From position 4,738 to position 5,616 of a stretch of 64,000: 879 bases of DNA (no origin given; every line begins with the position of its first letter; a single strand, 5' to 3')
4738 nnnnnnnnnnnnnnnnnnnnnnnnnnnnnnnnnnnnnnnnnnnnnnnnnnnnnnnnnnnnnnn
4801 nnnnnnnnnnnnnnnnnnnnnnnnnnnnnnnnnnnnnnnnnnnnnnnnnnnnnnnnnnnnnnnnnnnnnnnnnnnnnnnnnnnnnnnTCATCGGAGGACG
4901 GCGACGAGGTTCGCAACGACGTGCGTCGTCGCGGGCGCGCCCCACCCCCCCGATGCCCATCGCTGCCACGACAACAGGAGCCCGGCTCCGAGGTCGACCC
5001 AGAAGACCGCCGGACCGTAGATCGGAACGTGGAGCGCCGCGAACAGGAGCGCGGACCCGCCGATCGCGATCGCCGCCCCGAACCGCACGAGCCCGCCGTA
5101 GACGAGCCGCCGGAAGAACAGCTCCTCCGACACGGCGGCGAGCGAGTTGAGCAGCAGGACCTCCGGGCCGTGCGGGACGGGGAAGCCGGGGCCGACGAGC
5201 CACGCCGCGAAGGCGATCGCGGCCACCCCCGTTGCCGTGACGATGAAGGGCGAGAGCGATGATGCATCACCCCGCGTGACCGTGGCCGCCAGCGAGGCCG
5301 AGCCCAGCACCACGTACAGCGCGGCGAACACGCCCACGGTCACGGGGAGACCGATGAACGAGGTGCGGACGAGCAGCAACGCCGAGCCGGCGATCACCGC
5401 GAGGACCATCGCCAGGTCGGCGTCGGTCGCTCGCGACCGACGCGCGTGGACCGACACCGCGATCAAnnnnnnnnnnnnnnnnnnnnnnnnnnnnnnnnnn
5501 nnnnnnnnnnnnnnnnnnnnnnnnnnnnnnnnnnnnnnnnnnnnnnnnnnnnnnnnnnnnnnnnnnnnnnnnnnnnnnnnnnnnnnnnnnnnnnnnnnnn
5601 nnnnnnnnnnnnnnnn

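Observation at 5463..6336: Fur-family metalloregulator translationally coupled to a His-motif lipoprotein inside a glycosyltransferase operon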

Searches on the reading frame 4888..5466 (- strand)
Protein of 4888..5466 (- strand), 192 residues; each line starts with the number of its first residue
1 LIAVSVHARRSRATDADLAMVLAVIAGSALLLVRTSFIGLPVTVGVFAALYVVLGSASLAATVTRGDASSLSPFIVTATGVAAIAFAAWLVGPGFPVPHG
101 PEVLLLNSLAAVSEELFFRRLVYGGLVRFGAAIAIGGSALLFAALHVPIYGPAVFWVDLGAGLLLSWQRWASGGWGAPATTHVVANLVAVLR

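Call 5: search_protein_families(library=pfam, proteins=[window:4888-5466:-], max_evalue=0.01)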
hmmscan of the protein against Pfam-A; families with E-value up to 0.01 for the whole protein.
window:4888-5466:- (192 aa): 1 family
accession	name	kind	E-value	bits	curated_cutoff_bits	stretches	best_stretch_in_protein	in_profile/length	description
PF02517.21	Rce1-like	-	1.5e-11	44.9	22.4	1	103-188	8-93/93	Type II CAAX prenyl endopeptidase Rce1-like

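Call 6: search_protein_families(library=ncbifam, proteins=[window:4888-5466:-], max_evalue=0.01)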
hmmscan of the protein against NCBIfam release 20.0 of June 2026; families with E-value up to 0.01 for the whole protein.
window:4888-5466:- (192 aa): 4 families
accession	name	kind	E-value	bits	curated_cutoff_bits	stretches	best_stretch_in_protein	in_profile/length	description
NF041647.1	ABC_perm_CPBP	equivalog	2.8e-07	29.7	435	1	30-191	477-632/636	ABC transporter permease subunit/CPBP intramembrane protease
NF033192.3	CPBP_JDVT_MrtJ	equivalog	1.5e-05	25.6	75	1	109-190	7-96/98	JDVT-CTERM system glutamic-type intramembrane protease MrtJ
NF040589.1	CPBP_Synerg_MrtS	equivalog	2.8e-05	24.4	130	1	78-190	51-164/170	Synerg-CTERM system glutamic-type intramembrane protease MrtS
NF040914.1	Mrt_core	domain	0.0011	19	100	0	130-189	42-101/108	myxosortase family intramembrane protease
